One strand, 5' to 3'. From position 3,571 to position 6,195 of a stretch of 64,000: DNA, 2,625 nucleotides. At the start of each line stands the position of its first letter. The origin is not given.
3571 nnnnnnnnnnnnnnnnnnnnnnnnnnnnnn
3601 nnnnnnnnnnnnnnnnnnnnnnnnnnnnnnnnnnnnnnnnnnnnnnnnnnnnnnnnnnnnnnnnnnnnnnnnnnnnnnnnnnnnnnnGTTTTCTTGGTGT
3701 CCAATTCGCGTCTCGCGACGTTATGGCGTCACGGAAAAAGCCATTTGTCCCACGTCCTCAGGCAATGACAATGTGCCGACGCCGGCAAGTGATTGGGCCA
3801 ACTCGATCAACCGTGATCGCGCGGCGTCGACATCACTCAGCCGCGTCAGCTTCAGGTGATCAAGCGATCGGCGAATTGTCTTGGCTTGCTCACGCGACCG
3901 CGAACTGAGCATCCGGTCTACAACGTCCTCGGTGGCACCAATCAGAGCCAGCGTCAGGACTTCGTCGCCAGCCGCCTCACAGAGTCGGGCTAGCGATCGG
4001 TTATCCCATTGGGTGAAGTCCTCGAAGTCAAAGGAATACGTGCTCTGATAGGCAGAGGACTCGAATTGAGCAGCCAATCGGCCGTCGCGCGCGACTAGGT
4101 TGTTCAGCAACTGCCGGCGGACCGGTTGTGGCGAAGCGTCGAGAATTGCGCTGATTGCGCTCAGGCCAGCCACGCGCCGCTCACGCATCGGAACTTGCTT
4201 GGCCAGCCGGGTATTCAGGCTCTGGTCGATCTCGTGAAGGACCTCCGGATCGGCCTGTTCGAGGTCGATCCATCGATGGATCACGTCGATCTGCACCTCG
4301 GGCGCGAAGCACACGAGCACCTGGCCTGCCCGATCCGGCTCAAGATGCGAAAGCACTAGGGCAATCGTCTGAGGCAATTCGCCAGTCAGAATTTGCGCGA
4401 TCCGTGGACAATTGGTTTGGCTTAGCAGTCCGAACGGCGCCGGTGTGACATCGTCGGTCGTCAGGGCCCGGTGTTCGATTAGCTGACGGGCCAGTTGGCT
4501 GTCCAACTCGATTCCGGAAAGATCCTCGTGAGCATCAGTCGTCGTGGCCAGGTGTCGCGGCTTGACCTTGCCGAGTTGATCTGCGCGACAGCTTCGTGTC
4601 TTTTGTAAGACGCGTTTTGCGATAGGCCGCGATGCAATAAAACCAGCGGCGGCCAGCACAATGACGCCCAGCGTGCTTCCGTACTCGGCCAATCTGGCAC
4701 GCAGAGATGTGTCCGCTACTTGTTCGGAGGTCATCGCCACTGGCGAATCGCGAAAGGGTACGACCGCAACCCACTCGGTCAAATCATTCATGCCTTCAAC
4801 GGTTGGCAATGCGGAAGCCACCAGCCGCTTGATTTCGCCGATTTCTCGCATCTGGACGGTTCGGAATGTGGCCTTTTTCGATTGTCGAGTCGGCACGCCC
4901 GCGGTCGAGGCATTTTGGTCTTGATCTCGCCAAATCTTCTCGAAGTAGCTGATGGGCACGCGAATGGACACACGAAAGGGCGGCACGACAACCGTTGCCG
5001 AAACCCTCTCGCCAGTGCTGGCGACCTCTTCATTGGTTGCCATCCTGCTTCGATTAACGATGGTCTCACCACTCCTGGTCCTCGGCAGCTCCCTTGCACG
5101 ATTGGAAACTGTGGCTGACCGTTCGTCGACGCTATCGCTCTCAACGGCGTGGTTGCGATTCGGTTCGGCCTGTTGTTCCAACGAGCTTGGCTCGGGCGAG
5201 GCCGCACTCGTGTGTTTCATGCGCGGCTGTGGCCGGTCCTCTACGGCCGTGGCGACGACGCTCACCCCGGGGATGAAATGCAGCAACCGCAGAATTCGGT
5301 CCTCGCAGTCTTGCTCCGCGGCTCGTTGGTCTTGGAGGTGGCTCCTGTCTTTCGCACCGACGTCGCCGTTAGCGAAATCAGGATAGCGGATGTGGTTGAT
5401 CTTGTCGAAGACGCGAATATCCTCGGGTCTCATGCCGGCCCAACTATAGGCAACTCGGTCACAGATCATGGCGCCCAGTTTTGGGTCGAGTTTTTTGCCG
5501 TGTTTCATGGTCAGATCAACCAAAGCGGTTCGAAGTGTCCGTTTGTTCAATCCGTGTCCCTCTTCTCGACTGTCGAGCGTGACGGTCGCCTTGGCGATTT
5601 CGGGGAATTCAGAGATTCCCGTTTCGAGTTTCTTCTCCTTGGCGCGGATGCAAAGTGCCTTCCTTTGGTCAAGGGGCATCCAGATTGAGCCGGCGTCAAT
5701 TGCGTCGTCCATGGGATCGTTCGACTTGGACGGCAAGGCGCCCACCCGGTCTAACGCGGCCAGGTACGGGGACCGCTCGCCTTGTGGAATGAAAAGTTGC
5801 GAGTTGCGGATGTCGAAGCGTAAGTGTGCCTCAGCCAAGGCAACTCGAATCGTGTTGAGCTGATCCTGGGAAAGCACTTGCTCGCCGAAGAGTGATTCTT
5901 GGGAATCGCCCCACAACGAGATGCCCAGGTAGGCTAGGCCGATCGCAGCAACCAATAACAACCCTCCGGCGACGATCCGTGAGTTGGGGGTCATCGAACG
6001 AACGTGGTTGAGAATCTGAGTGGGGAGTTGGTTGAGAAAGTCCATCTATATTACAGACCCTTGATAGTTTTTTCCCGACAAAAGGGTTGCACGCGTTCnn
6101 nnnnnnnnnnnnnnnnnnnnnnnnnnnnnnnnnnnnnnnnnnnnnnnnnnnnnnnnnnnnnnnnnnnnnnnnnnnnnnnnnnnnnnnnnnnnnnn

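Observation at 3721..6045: MS-ring protein FliF and rotor protein FliG are encoded as one polypeptide, and the FliG N-terminal domain is missing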

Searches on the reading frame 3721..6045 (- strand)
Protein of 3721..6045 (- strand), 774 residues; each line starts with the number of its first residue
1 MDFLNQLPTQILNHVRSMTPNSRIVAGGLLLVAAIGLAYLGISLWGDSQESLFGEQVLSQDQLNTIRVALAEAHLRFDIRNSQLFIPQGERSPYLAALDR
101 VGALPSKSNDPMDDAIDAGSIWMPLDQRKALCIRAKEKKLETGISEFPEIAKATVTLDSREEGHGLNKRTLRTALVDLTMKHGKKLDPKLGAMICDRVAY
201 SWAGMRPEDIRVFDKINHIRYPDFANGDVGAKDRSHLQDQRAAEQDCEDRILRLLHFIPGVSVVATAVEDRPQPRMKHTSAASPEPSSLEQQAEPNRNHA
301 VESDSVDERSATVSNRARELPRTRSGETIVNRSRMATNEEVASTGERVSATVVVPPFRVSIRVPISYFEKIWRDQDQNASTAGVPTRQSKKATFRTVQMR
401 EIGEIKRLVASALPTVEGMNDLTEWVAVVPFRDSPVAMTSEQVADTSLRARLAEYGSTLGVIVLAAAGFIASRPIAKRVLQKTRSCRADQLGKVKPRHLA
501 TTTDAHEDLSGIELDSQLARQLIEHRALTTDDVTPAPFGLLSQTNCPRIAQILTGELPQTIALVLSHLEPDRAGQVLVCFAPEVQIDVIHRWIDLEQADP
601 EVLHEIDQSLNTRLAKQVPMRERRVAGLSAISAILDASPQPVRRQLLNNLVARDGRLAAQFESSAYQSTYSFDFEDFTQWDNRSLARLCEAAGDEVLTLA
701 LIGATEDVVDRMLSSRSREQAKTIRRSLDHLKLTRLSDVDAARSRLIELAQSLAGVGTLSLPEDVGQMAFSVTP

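Call 5: search_protein_families(library=pfam, proteins=[window:3721-6045:-], max_evalue=0.01)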
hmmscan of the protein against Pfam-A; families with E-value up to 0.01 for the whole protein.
window:3721-6045:- (774 aa): 3 families
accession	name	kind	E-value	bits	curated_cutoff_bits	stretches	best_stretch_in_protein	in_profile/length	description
PF14841.11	FliG_M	-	7.1e-20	71.4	25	1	548-617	3-72/76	FliG middle domain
PF01706.21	FliG_C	-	4.3e-15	56.3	23.3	1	671-761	18-108/108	FliG C-terminal domain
PF01514.23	YscJ_FliF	-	5.1e-12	46.5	24.4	1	57-215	12-172/179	Secretory protein of YscJ/FliF family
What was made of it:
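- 3721..6045 (-): fliF-fliG fusion gene, 774 aa. Pfam finds YscJ_FliF, FliG_M and FliG_C (call 5).
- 4186..4440 (-): FliG middle domain (aa 536-620) with the FliM-binding motif residues E556, P558, Q559 and R591. PF14841 (call 5).
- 3760..4035 (-): FliG C-terminal (torque-helix) domain (aa 671-762). PF01706 (call 5).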

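Call 6: search_protein_families(library=ncbifam, proteins=[window:3721-6045:-], max_evalue=1)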
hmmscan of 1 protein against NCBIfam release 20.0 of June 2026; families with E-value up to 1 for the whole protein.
window:3721-6045:- (774 aa): 6 families
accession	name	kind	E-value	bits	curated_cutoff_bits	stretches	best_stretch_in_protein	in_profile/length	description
TIGR00207.1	fliG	equivalog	7.8e-35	120.8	226.7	1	516-759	92-326/338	flagellar motor switch protein FliG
NF004260.2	PRK05686.2-1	equivalog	7.8e-11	41.7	550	1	541-728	121-300/316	flagellar motor switch protein FliG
NF004606.0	PRK05934.1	equivalog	1.8e-08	33.9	297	2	125-224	58-157/341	type III secretion system protein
NF049937.1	CMthFAOxDecarbScoE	equivalog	0.0013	18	400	1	628-686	205-264/295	(3R)-3-[(carboxymethyl)amino]fatty acid oxygenase/decarboxylase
TIGR02544.1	III_secr_YscJ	equivalog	0.0096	15.6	161.95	1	58-213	26-184/193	type III secretion system inner membrane ring lipoprotein SctJ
TIGR00206.1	fliF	equivalog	0.075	12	129.75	1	132-252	132-249/555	flagellar basal-body MS-ring/collar protein FliF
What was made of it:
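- On FliF (MS-ring protein, YscJ/FliF family): 12 bits against a cut-off of 129.75 (call 6).
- On FliG (rotor/switch protein): Model positions 1-91 are unmatched (call 6).
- On Chlamydiaceae FliF-FliG fusion (PRK05934): 33.9 bits against a cut-off of 297 (call 6).
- Closest known: Chlamydiaceae FliF-FliG fusion. Different: The window protein scores 34 bits against a cut-off of 297 (call 6).
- Checked: The TIGR00207 fliG model, positions 92-326 of 338, matches aa 516-759 (call 6).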

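Call 7: find_homologous_proteins(query=window:3721-6045:-)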
Query window:3721-6045:- (774 aa): 21 proteins with E <= 0.001 among 8000 candidates.
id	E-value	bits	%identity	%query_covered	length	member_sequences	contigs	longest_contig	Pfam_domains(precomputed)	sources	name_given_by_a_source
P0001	0.0e+0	1702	100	100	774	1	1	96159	PF14841.12,PF01514.24,PF01706.22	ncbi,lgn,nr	ncbi:MAG: hypothetical protein JW888_00545 [Pirellulales bacterium]|nr:hypothetical protein [Pirellu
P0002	3.5e-205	702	49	98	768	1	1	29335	PF14841.12,PF01514.24,PF01706.22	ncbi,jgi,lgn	-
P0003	9.9e-47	178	32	62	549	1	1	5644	PF08345.18,PF01514.24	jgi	jgi:flagellar M-ring protein FliF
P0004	1.0e-44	171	30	60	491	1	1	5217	PF01514.24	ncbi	ncbi:MAG: hypothetical protein ACYSWU_05780, partial [Planctomycetota bacterium]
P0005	2.5e-41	160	30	60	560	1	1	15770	PF08345.18,PF01514.24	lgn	-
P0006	7.4e-40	155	28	62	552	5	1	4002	PF01514.24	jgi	jgi:flagellar M-ring protein FliF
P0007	3.2e-39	153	31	60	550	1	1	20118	PF01514.24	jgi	-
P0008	3.3e-36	143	29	62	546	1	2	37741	PF08345.18,PF01514.24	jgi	-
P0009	2.7e-33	134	30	64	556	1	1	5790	PF08345.18,PF01514.24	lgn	-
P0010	3.0e-32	130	28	62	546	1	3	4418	PF01514.24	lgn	-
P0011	5.0e-32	129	26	61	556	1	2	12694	PF01514.24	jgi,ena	jgi:flagellar M-ring protein FliF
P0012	5.0e-32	129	28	61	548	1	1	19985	PF08345.18,PF01514.24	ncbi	-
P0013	6.5e-32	129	28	62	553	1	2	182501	PF01514.24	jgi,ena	jgi:flagellar M-ring protein FliF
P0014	5.9e-31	126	28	62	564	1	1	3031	PF01514.24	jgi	jgi:flagellar M-ring protein FliF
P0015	2.4e-27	114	26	56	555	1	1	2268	PF01514.24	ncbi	-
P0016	6.3e-27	113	27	56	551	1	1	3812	PF01514.24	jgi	jgi:flagellar M-ring protein FliF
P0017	1.1e-26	112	27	61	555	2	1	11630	PF01514.24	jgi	jgi:flagellar M-ring protein FliF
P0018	5.6e-26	109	27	62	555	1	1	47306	PF08345.18,PF01514.24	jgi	jgi:flagellar M-ring protein FliF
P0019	3.4e-25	107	25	62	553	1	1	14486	PF01514.24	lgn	-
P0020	7.9e-23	99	28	49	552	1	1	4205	PF01514.24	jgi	jgi:flagellar M-ring protein FliF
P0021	2.1e-4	38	27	27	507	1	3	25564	PF08345.18,PF01514.24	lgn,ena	-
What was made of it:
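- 3721..6045 (-): It is identical to NCBI protein JW888_00545 of a Pirellulales MAG (call 7).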

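Call 9: find_encoding_contigs(protein=P0002, flank=10000)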
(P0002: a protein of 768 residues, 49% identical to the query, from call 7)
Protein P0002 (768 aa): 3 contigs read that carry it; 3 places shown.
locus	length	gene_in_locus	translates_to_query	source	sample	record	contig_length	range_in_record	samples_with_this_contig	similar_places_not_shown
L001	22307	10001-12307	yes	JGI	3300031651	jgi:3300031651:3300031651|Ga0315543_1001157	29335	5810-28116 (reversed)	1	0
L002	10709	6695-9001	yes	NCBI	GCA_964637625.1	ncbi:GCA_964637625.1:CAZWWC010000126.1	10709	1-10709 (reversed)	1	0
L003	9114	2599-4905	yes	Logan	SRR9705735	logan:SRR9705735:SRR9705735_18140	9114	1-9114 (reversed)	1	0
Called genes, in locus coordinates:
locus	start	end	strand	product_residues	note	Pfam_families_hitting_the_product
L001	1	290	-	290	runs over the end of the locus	PF00970:FAD_binding_6 (weak), PF00175:NAD_binding_1, PF10418:DHODB_Fe-S_bind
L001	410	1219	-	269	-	PF01479:S4, PF00849:PseudoU_synth_2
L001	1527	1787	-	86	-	-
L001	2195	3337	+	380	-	PF00902:TatC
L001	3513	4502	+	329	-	-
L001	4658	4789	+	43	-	-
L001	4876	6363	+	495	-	-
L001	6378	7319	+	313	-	PF00056:Ldh_1_N, PF02866:Ldh_1_C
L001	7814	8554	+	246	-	PF00756:Esterase (weak), PF01738:DLH (weak), PF02230:Abhydrolase_2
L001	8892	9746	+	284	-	PF02518:HATPase_c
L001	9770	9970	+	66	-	-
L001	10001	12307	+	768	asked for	PF01514:YscJ_FliF, PF14841:FliG_M, PF01706:FliG_C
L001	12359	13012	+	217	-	PF02108:FliH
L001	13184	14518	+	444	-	PF00006:ATP-synt_ab, PF18269:T3SS_ATPase_C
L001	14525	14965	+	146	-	PF02050:FliJ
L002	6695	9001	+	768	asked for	PF01514:YscJ_FliF, PF14841:FliG_M, PF01706:FliG_C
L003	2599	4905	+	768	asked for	PF01514:YscJ_FliF, PF14841:FliG_M, PF01706:FliG_C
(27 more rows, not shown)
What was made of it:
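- P0002 (49% identity, 768 aa) has the same architecture and neighbours in three independent assemblies (call 9).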

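Call 19: find_encoding_contigs(protein=P0001, flank=10000)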
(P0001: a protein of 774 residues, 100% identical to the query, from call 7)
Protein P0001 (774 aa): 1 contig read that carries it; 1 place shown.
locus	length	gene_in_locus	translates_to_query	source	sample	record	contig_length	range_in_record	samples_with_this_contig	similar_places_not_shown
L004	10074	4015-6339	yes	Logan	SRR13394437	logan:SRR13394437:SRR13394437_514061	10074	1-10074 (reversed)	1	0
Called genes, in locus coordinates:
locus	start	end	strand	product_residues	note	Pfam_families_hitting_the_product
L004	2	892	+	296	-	?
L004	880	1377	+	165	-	-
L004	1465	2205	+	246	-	PF00756:Esterase (weak), PF02230:Abhydrolase_2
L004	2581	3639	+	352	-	PF02518:HATPase_c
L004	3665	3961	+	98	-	PF02049:FliE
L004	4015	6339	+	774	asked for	PF01514:YscJ_FliF, PF14841:FliG_M, PF01706:FliG_C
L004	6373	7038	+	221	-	PF02108:FliH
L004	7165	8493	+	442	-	PF00006:ATP-synt_ab, PF18269:T3SS_ATPase_C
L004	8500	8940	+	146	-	PF02050:FliJ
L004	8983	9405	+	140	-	PF01052:FliMN_C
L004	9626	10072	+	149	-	?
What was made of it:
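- The identical protein appears in an NCBI MAG and in a separate Logan assembly (calls 7, 19).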

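Call 21: search_solved_structures(query=window:3721-6045:-, max_evalue=0.01, show_alignments=3)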
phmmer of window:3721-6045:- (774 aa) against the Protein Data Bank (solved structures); distinct sequences matched with E-value up to 0.01: 14.
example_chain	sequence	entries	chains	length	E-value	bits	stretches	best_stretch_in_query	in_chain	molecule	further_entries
1lkv_X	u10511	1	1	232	9.3e-25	90.4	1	536-763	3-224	FLAGELLAR MOTOR SWITCH PROTEIN FLIG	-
3usw_A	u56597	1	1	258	4.5e-24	88.1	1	516-763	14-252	Flagellar motor switch protein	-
8z4d_1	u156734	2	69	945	1.6e-23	86.3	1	547-762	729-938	Flagellar M-ring protein,Flagellar motor switch protein FliG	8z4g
3usy_A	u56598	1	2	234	2.4e-23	85.7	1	538-763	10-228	Flagellar motor switch protein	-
4fhr_B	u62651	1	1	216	9.3e-23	83.8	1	549-758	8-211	Flagellar motor switch protein FliG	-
3ajc_A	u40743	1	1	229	1.3e-20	76.7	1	536-763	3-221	Flagellar motor switch protein fliG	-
3hjl_A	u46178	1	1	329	2.3e-15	59.3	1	548-759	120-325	Flagellar motor switch protein fliG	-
8umd_B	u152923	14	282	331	5.7e-12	48.1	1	516-760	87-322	Flagellar motor switch protein FliG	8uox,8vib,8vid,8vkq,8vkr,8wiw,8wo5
8umx_B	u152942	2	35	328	2e-09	39.7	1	516-760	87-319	Flagellar motor switch protein FliG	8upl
4qrm_B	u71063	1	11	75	3.6e-09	38.9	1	548-614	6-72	Flagellar motor switch protein FliG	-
3soh_B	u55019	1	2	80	3.9e-09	38.8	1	548-614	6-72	Flagellar motor switch protein FliG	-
1qc7_A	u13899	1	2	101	9.7e-07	30.8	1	672-763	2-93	PROTEIN (FLIG)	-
4fq0_C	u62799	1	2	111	2.7e-06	29.3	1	538-615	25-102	Flagellar motor switch protein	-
8ucs_H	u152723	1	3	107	0.00023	22.9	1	673-759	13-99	Flagellar motor switch protein FliG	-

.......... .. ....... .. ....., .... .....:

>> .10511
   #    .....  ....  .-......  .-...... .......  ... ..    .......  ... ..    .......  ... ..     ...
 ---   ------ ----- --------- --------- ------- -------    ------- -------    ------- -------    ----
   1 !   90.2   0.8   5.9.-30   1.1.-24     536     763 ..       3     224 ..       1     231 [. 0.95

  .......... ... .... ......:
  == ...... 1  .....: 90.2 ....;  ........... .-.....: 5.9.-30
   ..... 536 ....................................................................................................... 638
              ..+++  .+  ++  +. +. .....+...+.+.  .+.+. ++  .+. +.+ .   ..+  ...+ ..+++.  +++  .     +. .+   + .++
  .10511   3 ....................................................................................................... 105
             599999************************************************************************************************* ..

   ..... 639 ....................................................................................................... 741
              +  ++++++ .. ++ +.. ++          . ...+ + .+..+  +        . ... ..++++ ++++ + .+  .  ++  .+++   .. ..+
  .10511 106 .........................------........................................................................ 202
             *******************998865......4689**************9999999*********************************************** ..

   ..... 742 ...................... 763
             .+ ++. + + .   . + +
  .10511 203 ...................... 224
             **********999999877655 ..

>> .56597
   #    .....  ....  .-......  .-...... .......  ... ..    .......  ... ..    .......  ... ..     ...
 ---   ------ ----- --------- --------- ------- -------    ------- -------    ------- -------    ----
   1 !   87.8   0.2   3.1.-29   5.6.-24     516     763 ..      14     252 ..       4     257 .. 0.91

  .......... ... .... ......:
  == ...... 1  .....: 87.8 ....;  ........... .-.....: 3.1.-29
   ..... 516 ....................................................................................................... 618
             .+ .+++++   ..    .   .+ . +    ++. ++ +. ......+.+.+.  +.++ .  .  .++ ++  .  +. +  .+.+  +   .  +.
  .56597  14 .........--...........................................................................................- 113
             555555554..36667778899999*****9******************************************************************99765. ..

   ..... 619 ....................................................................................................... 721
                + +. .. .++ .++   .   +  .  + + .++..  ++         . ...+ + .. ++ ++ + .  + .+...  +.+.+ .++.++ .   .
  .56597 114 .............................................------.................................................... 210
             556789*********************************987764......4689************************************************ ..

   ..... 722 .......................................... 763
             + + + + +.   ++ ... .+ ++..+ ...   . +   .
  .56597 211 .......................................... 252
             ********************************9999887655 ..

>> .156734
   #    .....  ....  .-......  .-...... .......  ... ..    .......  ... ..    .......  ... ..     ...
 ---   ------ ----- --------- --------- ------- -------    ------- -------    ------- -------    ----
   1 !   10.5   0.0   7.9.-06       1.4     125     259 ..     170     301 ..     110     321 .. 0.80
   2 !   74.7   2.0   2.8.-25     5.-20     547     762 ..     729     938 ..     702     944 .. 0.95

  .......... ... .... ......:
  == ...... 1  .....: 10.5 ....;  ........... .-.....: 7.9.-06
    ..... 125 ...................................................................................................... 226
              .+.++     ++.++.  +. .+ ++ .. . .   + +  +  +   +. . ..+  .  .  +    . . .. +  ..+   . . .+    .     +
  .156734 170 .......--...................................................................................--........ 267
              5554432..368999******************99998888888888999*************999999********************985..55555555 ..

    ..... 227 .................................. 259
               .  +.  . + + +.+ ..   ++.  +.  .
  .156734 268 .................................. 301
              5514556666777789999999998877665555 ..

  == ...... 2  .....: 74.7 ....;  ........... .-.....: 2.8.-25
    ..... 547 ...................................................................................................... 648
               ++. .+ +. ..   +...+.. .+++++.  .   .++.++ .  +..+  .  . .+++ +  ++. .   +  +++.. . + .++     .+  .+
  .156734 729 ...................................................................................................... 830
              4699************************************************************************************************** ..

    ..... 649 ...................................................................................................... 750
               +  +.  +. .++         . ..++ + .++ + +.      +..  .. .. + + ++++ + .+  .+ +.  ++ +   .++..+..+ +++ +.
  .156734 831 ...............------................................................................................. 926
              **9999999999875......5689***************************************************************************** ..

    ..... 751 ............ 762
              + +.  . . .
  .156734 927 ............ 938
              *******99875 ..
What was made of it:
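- On FliG (rotor/switch protein): 56.3 bits against a cut-off of 23.3 (call 5); PDB FliG-MC hits at E 1e-24 (call 21).
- Closest known: Engineered full-length Vibrio FliF-FliG fusion. Same: It is a PDB hit at E 1.6e-23 (call 21).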

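Call 25: search_protein_representatives(protein=window:3721-6045:-)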
Query: 774 residues. Proteins with E-value up to 0.001 (for the whole library): 5451; up to 1e-10: 2356; up to 1e-30: 197. The best 150 are listed.
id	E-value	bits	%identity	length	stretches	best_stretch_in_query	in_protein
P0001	0.0e+00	1701.6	100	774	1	1-774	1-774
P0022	1.0e-192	658.9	48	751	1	1-773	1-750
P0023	2.2e-134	466.0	44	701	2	101-754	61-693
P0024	2.5e-122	426.1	44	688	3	342-766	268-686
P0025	9.4e-115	401.1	41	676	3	345-753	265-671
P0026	1.2e-109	384.2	42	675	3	353-771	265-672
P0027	1.9e-84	300.9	43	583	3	446-754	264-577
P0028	1.9e-78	281.1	31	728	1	1-764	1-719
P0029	1.6e-74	268.1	39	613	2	18-533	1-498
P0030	1.4e-67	245.2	31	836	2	507-760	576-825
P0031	1.8e-56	208.5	35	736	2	460-752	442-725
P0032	3.4e-53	197.6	46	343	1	508-764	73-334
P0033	1.6e-49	185.5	32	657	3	530-762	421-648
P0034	6.7e-49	183.4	43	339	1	505-767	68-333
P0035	4.9e-47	177.3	32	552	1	1-473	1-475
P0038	4.5e-45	170.8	30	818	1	1-753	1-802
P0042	2.1e-44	168.6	32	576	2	490-752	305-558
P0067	4.0e-39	151.1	30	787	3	539-662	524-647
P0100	9.3e-36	140.0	30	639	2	526-752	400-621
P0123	2.6e-34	135.2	28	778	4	541-694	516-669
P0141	1.5e-33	132.7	27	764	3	534-753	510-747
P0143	1.6e-33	132.6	27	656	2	533-750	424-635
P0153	5.7e-33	130.8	30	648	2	516-755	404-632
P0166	1.4e-32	129.5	30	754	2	496-768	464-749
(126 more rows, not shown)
